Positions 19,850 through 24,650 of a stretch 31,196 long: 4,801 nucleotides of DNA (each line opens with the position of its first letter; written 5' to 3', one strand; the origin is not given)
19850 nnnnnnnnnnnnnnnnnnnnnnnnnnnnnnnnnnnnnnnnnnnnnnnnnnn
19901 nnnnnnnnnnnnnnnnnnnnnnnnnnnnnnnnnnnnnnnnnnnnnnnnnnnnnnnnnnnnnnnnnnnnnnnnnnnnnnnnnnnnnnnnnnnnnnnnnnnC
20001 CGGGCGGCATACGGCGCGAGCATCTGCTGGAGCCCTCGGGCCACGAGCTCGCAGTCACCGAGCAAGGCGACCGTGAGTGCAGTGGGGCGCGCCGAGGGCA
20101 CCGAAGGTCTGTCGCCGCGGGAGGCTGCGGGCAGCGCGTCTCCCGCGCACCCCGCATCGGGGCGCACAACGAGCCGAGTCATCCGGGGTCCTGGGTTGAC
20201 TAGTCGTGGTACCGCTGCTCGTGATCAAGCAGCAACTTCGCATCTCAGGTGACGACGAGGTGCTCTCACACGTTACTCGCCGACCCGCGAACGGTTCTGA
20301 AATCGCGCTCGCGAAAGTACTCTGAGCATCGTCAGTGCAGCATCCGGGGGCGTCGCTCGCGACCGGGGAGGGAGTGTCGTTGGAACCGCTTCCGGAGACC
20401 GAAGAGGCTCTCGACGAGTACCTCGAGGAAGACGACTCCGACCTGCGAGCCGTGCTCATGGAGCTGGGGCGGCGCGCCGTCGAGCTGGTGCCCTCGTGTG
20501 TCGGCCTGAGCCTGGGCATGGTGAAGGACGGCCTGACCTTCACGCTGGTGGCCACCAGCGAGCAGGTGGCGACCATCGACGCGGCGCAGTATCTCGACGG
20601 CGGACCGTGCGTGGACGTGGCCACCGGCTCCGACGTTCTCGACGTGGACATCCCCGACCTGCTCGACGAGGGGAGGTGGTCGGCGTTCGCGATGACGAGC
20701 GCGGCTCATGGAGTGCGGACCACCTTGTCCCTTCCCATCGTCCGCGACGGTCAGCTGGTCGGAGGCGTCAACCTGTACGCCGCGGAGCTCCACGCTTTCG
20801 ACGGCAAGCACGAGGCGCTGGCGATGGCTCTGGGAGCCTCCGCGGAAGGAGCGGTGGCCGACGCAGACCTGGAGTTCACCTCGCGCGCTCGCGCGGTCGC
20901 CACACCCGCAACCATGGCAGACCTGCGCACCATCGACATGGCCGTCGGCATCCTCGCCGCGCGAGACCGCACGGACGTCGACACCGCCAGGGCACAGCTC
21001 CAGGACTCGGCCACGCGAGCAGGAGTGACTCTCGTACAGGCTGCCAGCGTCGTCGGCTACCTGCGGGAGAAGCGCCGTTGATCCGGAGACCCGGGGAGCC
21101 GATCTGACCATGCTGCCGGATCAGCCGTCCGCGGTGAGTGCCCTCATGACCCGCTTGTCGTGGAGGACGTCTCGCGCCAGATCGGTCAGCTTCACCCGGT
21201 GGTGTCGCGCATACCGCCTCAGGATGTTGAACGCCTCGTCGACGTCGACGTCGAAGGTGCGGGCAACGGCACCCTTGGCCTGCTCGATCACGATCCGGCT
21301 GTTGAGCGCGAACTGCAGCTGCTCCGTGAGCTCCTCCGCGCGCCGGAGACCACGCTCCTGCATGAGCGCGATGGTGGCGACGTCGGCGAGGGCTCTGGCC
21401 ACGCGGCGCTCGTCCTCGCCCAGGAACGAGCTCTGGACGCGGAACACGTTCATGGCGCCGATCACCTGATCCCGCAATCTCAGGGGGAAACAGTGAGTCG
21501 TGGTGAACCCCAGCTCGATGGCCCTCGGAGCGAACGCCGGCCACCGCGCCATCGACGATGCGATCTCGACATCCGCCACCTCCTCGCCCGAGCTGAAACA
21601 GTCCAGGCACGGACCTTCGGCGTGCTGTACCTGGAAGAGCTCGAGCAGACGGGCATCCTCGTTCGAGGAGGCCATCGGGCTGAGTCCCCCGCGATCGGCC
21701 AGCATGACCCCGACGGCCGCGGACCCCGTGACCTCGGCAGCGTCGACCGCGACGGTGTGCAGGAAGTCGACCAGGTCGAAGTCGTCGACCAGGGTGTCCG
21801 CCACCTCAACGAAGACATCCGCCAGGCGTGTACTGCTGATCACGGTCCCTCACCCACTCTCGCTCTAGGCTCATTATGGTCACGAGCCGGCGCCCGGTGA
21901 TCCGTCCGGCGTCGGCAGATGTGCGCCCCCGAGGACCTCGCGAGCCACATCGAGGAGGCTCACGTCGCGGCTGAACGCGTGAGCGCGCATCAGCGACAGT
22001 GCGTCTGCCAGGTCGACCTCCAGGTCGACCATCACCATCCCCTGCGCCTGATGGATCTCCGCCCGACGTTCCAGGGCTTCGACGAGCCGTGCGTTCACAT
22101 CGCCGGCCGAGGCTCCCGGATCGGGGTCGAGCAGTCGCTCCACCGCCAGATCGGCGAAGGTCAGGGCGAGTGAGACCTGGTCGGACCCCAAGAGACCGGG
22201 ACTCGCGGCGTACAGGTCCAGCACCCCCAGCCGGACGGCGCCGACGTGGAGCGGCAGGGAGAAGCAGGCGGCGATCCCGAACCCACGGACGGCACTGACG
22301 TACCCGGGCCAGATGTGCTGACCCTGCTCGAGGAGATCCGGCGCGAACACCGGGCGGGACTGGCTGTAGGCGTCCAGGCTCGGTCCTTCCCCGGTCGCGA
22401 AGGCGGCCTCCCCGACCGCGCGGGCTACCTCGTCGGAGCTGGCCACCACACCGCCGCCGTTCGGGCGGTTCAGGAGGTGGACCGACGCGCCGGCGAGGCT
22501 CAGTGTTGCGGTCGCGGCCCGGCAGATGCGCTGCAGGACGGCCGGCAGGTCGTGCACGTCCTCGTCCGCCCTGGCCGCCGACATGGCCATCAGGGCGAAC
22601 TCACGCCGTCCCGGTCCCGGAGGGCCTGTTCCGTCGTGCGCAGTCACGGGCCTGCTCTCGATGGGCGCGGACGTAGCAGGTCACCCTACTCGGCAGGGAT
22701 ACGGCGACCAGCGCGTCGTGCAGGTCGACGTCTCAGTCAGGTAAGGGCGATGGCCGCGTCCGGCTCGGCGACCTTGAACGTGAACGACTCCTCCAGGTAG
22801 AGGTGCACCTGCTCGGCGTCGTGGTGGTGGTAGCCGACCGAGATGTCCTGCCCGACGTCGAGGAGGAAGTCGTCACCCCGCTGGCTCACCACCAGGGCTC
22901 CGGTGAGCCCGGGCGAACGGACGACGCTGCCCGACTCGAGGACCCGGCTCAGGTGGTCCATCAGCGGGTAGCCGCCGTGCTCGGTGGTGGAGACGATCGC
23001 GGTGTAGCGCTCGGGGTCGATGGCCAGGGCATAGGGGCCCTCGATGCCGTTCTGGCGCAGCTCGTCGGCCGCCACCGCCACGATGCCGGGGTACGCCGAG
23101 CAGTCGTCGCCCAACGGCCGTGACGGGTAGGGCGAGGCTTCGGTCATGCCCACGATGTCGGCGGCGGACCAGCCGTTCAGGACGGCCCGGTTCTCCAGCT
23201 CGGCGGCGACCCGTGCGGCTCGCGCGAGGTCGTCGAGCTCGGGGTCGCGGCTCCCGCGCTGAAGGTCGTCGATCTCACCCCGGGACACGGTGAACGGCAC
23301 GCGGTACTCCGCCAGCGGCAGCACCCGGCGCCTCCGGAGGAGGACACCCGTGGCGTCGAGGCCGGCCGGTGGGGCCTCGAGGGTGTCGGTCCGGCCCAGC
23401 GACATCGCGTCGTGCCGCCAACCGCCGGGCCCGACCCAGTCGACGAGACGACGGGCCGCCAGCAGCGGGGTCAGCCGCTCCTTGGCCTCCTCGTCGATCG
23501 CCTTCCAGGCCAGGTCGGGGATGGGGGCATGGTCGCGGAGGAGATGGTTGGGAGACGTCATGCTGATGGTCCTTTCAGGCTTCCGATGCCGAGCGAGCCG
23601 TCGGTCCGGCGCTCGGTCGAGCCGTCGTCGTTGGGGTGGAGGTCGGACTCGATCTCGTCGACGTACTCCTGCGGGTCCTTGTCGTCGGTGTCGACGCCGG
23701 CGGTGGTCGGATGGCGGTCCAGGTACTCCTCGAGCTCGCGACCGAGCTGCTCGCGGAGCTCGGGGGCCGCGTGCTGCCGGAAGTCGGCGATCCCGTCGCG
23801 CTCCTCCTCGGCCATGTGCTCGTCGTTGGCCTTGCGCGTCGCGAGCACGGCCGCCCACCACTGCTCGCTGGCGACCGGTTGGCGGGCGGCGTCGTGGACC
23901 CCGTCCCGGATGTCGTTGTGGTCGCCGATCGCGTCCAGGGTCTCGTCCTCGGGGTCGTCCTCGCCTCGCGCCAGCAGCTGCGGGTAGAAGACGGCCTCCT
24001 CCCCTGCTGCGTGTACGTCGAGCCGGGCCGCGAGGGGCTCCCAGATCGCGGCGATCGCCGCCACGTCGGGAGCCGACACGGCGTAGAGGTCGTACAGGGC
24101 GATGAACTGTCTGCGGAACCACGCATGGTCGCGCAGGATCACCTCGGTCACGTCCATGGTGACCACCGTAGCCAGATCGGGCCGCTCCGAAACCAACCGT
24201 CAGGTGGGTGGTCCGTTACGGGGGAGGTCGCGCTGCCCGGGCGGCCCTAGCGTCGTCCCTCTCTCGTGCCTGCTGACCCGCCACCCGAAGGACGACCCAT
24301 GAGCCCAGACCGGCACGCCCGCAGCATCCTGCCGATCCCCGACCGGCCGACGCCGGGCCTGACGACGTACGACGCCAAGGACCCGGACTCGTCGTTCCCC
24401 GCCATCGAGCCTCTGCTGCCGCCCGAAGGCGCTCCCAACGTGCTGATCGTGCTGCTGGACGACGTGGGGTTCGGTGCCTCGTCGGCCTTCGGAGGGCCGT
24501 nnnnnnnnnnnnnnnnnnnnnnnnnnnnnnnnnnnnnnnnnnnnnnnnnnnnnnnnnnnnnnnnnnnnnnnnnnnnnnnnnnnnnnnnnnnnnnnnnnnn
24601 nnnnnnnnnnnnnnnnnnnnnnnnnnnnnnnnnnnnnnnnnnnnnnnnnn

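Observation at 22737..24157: Two-gene encapsulin nanocompartment operon with a hemerythrin-like cargo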

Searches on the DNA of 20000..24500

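Call 22: search_rna_families(source=window, start=20000, end=24500, threshold=evalue, max_evalue=10)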
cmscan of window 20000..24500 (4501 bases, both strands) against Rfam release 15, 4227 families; matches with E-value up to 10: 3.
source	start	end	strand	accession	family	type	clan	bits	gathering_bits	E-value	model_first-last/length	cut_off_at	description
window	21335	21387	-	RF03262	mir-1181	Gene; miRNA;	-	20.1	95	3.9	1-81/81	no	mir-1181 microRNA precursor family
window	20664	20739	+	RF04279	mir-H20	Gene; miRNA;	CL00141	19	99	5.9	1-82/82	no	mir-H20 microRNA precursor family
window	20141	20195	+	RF01704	Glutamine-II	Cis-reg; riboswitch;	-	14.1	33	5.2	1-60/60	no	Glutamine-II riboswitch aptamer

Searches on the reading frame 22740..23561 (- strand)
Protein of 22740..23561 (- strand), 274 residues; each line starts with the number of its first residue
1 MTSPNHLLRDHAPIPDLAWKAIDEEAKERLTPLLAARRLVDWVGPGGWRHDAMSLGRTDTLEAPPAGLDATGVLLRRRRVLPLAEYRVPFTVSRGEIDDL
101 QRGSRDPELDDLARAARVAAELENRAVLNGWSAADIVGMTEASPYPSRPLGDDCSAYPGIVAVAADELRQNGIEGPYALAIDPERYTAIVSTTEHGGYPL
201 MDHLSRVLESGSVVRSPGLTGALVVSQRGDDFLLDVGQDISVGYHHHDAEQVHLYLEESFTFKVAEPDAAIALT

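Call 5: search_protein_families(library=pfam, proteins=[window:22740-23561:-], max_evalue=0.01)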
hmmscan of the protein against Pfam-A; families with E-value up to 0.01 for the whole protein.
window:22740-23561:- (274 aa): 1 family
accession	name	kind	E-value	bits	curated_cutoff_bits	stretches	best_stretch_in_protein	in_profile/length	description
PF04454.18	Linocin_M18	-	5.4e-75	252.4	24.3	1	5-261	2-253/253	Encapsulating protein for peroxidase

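Call 6: search_protein_families(library=ncbifam, proteins=[window:22740-23561:-], max_evalue=0.01)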
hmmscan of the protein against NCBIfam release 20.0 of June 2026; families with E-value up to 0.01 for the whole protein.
window:22740-23561:- (274 aa): 1 family
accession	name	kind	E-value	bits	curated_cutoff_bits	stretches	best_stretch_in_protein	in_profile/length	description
NF041155.2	encap_f1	equivalog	4.6e-80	268.8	100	1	7-273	1-261/261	family 1 encapsulin nanocompartment shell protein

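Call 7: search_solved_structures(query=window:22740-23561:-, max_evalue=0.001, show_alignments=1)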
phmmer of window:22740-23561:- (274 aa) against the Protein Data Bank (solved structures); distinct sequences matched with E-value up to 0.001: 37.
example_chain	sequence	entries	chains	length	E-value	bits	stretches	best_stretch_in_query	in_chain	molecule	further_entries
9ry4_A0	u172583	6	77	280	2.3e-71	243.6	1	5-273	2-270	Type 1 encapsulin shell protein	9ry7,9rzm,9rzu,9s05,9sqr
7odw_A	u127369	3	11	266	1.7e-64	221.1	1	8-273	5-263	Linocin_M18 bacteriocin protein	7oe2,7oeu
9i8d_A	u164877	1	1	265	1.5e-61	211.4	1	5-273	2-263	Encapsulin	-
7boj_A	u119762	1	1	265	3.1e-61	210.4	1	5-274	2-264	29 kDa antigen Cfp29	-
9fn9_A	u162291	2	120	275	3.5e-61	210.2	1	5-274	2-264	29 kDa antigen Cfp29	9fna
9e5e_A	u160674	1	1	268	8.5e-61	209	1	5-273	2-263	Bacteriocin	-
8u50_A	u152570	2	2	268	1.1e-59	205.3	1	5-273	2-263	Klebsiella pneumoniae family 1 encapsulin shell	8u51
8dn9_A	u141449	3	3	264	2.1e-58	201.1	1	5-273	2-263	29 kDa antigen cfp29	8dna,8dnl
7p1t_A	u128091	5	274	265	7.6e-58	199.3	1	5-273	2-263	29 kDa antigen, Cfp29 | Type 1 encapsulin shell protein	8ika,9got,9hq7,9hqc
7phm_Z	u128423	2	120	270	8.1e-58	199.2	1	5-273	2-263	29 kDa antigen CFP29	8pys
9bkx_A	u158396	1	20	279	9e-58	199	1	5-273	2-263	Type 1 encapsulin shell protein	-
6i9g_A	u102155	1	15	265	1e-57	198.8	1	5-274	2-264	Linocin-M18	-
7bcv_A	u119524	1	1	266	2e-55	191.3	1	5-272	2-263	Linocin-M18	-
7mu1_A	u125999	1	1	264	9e-42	146.6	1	7-273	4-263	Maritimacin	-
3dkt_A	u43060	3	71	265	9.1e-42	146.5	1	7-273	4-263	Maritimacin | Type 1 encapsulin shell protein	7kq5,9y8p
6nj8_A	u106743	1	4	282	8.1e-08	35.2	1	10-269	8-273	Encapsulating protein for a DyP-type peroxidase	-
4pt2_P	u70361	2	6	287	2.5e-07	33.6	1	9-271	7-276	Encapsulin protein | Type 1 encapsulin shell protein EncA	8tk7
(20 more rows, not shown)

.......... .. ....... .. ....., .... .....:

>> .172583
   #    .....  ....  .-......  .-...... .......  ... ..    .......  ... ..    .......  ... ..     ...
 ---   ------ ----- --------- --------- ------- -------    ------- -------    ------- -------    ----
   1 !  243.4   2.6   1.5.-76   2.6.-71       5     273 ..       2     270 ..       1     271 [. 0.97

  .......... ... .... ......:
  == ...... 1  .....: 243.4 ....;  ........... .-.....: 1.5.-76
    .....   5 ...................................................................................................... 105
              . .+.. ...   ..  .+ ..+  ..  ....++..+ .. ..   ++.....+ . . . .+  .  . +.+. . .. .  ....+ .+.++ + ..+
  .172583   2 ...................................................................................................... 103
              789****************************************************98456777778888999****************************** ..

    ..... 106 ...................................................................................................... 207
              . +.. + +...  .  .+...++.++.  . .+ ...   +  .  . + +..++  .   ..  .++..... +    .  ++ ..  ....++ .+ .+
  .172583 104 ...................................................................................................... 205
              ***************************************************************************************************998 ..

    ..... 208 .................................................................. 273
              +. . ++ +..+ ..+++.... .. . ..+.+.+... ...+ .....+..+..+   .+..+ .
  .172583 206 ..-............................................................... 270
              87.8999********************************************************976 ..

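Call 29: find_encoding_contigs(protein=window:22740-23561:-, flank=3000, max_places=4)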
Protein window:22740-23561:- (274 aa): no gene with exactly this product is on record in the collection.

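Call 63: search_protein_families(library=phrogs, proteins=[window:22740-23561:-], max_evalue=0.01)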
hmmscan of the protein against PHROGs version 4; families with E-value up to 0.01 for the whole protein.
window:22740-23561:- (274 aa): 1 family
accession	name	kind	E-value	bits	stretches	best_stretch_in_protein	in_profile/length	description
phrog_264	-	head and packaging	0.0029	17.6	0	84-141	105-162/321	major head protein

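Call 68: predict_structure(protein=window:22740-23561:-)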
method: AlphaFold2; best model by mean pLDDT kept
length: 274 residues; sequences in the alignment: 1
mean_pLDDT: 32.3   pTM: 0.21
mean pLDDT of the five models: 32.3, 31.0, 30.8, 29.5, 26.7
residues with pLDDT >= 90: 0; 70-90: 0; 50-70: 0; < 50: 274
segments of 3 or more residues with pLDDT < 50: 1-274
pLDDT, mean of each block of 10 residues (from residue 1): 26 33 40 35 33 28 31 24 25 33 40 40 38 30 26 30 38 37 33 33 35 27 31 33 30 35 31 28
secondary structure, 60 per line:
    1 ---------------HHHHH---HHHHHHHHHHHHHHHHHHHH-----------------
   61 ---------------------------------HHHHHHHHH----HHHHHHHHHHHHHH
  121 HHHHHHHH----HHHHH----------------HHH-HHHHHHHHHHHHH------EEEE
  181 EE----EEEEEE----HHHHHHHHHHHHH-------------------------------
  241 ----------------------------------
elements in order: H16-20 H24-43 H94-102 H107-128 H133-137 H158-170 E177-182 E187-192 H197-209
